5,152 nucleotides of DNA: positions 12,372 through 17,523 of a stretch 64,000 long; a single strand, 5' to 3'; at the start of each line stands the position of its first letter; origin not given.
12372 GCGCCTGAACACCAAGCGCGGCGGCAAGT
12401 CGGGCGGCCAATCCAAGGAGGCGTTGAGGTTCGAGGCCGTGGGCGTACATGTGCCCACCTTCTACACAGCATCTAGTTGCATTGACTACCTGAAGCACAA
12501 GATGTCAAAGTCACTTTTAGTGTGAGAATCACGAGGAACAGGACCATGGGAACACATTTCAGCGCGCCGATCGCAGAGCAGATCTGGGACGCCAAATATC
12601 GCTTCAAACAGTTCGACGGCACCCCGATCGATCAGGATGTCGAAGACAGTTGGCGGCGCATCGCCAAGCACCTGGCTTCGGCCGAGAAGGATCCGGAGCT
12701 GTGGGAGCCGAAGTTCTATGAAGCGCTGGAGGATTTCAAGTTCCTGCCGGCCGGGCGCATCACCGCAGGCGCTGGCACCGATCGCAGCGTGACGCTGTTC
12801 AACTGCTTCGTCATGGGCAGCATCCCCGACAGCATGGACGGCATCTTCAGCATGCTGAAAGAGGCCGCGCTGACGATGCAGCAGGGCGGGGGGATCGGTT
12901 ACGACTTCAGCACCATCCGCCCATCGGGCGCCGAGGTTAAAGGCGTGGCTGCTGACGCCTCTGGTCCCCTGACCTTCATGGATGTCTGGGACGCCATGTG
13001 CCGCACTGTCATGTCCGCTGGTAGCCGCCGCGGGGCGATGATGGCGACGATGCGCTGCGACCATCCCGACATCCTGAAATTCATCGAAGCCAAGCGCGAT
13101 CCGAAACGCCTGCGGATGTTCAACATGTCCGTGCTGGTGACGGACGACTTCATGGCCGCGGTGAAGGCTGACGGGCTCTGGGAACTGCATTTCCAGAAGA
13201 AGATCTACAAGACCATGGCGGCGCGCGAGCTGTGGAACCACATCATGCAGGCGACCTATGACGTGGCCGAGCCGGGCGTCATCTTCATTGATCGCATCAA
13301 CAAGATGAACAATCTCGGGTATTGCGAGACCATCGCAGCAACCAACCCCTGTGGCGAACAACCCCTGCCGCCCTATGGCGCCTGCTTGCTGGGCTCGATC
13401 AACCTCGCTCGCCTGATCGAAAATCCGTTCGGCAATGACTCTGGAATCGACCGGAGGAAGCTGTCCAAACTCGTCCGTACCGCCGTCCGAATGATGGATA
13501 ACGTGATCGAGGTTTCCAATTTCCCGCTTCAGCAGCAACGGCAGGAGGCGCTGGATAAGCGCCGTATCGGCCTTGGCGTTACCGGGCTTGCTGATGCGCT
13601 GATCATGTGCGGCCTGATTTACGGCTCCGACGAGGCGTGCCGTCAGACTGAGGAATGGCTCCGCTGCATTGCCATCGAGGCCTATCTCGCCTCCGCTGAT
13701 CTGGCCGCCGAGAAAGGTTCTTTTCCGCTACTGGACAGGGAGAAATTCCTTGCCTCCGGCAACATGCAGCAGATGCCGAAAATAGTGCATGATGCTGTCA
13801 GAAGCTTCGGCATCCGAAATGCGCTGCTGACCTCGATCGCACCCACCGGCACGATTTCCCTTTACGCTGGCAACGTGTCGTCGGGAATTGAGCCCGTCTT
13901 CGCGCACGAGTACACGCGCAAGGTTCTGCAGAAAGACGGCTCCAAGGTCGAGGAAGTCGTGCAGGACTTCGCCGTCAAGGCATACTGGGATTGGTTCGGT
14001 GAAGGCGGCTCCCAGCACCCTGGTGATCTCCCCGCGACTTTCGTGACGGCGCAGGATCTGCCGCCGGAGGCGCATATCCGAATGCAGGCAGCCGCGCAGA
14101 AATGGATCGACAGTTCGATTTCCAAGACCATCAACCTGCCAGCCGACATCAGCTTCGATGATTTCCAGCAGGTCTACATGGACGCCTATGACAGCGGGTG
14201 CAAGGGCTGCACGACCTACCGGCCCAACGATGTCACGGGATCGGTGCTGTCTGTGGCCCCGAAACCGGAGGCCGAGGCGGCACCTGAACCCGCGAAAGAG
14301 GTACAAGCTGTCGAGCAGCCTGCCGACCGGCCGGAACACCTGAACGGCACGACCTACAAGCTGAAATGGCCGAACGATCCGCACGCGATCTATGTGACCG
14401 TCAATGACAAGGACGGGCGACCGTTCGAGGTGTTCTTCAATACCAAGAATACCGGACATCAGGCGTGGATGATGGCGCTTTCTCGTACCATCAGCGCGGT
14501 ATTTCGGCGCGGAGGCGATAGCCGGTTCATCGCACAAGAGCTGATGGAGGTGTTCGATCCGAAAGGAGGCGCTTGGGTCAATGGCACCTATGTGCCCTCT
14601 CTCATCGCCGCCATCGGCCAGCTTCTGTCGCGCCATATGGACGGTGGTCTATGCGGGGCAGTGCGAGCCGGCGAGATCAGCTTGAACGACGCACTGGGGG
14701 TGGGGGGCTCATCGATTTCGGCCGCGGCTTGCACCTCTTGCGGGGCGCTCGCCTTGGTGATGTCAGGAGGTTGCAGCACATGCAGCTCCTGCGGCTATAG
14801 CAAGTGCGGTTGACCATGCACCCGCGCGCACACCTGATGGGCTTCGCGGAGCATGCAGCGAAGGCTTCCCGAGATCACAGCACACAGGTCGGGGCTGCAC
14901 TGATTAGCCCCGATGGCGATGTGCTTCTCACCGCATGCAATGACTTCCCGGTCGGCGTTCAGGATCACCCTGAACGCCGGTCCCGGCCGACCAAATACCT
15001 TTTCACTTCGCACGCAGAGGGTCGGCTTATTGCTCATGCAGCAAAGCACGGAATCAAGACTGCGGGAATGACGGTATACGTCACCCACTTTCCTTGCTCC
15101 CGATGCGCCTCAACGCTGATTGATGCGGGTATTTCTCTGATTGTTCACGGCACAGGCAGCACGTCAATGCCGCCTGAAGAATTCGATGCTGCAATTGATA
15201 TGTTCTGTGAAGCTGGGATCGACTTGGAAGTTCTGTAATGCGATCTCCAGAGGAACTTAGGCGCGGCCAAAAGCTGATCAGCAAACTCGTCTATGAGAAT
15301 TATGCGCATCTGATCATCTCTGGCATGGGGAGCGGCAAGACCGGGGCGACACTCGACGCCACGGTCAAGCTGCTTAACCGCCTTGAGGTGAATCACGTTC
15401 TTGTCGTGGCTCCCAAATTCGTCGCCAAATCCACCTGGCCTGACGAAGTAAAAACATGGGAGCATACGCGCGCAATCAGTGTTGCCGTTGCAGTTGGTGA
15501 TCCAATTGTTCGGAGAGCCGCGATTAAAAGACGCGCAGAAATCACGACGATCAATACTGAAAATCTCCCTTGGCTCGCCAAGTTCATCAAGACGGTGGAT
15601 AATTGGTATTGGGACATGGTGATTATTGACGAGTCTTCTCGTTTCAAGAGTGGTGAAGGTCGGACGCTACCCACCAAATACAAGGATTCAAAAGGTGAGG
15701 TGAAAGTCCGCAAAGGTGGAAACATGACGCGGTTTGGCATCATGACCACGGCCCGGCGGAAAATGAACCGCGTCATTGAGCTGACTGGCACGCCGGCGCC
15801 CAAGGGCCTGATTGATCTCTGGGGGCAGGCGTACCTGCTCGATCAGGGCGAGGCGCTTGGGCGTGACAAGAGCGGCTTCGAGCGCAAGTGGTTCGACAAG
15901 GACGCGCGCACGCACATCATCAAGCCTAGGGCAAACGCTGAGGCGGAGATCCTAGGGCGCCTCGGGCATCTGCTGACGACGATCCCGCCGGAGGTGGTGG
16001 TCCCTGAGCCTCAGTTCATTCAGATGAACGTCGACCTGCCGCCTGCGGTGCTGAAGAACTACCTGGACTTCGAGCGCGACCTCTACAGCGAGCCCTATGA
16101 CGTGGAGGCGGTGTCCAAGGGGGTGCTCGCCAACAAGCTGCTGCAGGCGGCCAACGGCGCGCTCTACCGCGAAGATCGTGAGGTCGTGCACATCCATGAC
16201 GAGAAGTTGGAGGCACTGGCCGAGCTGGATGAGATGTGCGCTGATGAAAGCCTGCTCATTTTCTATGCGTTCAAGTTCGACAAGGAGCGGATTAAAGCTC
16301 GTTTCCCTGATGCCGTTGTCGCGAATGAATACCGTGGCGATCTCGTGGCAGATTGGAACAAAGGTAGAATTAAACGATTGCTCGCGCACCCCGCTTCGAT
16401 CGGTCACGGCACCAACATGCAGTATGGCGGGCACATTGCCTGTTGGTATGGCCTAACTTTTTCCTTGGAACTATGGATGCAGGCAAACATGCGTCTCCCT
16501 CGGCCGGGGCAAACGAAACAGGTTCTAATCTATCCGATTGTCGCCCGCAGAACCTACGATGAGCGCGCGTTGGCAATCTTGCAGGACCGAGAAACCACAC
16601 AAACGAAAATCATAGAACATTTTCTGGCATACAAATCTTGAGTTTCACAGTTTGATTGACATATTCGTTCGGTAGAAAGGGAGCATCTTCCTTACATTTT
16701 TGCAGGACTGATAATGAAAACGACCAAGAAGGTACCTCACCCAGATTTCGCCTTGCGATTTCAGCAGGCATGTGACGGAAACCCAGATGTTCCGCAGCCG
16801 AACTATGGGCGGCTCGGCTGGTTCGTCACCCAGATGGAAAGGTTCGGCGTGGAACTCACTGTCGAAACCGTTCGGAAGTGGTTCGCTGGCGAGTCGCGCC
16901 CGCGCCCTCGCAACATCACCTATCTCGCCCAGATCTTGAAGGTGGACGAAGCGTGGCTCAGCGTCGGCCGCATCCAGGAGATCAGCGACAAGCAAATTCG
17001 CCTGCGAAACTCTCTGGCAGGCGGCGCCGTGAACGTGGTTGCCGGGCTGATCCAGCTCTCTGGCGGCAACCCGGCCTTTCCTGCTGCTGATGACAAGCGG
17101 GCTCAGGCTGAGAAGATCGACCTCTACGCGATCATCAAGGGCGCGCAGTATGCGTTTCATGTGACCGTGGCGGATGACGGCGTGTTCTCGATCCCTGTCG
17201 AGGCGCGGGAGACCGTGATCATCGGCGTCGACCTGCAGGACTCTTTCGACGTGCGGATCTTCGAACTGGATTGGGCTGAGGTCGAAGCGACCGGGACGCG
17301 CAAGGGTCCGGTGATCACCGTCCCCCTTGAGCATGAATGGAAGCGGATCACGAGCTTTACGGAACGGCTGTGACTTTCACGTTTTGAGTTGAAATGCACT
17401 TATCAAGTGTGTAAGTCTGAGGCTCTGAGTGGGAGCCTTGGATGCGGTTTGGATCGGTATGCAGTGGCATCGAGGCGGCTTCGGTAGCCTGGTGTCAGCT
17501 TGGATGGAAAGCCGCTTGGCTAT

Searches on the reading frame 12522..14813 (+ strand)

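Call 9: search_protein_families(library=pfam, proteins=[window:12522-14813:+], max_evalue=0.01)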
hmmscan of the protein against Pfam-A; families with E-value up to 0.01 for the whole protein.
window:12522-14813:+ (763 aa): 3 families
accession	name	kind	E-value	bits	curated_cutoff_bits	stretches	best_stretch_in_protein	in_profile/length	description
PF02867.20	Ribonuc_red_lgC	-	9.4e-127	424.2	23.9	1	94-566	2-523/523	Ribonucleotide reductase, barrel domain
PF00317.26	Ribonuc_red_lgN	-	4.6e-13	49.5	28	1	16-88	5-76/77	Ribonucleotide reductase, all-alpha domain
PF12637.14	TSCPD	-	1.1e-12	48.6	22.8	1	620-706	13-88/88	TSCPD domain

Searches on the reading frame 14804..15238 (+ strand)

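Call 10: search_protein_families(library=pfam, proteins=[window:14804-15238:+], max_evalue=0.01)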
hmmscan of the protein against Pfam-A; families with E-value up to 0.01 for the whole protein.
window:14804-15238:+ (144 aa): 7 families
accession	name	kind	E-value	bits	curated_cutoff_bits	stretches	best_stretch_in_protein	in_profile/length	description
PF00383.29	dCMP_cyt_deam_1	-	2.1e-16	60.1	25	1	10-116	6-101/102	Cytidine and deoxycytidylate deaminase zinc-binding region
PF14437.12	MafB19-deam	-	9.7e-13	48.7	27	1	14-118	10-102/142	MafB19-like deaminase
PF14428.12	DddA-like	-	0.00014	22.2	25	1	33-120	30-126/137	Double-stranded DNA deaminase toxin A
PF18771.7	APOBEC3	-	0.00034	21.2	27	1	69-107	31-72/137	APOBEC3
PF14439.12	Bd3614-deam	-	0.00039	20.8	38.5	0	70-109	36-78/113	Bd3614-like deaminase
PF18750.7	SNAD4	-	0.0029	18.1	27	1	68-106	31-72/130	Secreted Novel AID/APOBEC-like Deaminase 4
PF18772.7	APOBEC2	-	0.0084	16.6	26.8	1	69-107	50-91/175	APOBEC2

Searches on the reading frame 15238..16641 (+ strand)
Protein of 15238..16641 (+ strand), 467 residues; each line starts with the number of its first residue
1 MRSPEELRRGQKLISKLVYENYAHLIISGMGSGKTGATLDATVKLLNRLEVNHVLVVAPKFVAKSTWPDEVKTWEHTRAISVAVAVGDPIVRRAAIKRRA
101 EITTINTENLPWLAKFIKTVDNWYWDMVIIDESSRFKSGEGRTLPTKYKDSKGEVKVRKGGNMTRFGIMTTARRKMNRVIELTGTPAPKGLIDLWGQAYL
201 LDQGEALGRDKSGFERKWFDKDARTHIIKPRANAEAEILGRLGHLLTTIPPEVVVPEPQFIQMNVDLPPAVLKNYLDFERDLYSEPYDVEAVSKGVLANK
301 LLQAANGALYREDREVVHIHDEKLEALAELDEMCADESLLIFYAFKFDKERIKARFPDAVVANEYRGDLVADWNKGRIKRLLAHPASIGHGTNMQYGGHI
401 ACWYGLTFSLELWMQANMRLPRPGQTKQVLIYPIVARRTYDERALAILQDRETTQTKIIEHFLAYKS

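Call 9: search_protein_families(library=pfam, proteins=[window:15238-16641:+], max_evalue=0.01)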
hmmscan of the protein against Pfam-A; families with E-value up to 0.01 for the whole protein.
window:15238-16641:+ (467 aa): 3 families
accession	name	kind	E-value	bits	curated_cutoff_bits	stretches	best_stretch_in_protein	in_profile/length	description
PF00176.29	SNF2-rel_dom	-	2.3e-10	40.5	24.9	1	25-141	21-142/290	SNF2-related domain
PF04851.21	ResIII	-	0.0011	19.3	22.5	1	13-146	15-141/164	Type III restriction enzyme, res subunit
PF00270.35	DEAD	-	0.0019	18.4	26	1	10-139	3-132/167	DEAD/DEAH box helicase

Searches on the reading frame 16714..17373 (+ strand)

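Call 39: search_protein_families(library=pfam, proteins=[window:16714-17373:+], max_evalue=0.05)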
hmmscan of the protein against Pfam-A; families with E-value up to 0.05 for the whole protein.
window:16714-17373:+ (219 aa): 1 family
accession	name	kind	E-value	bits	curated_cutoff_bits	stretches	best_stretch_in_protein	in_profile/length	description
PF01381.28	HTH_3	-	0.0026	18.2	23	1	48-82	21-55/55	Helix-turn-helix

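Call 40: search_protein_families(library=phrogs, proteins=[window:16714-17373:+], max_evalue=0.001)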
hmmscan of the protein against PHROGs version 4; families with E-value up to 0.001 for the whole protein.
window:16714-17373:+ (219 aa): 2 families
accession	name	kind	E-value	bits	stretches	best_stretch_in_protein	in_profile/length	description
phrog_2967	-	transcription regulation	2.6e-21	77.2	1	11-158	10-137/225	transcriptional regulator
phrog_4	-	transcription regulation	1.9e-05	24.8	1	51-162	160-216/400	transcriptional repressor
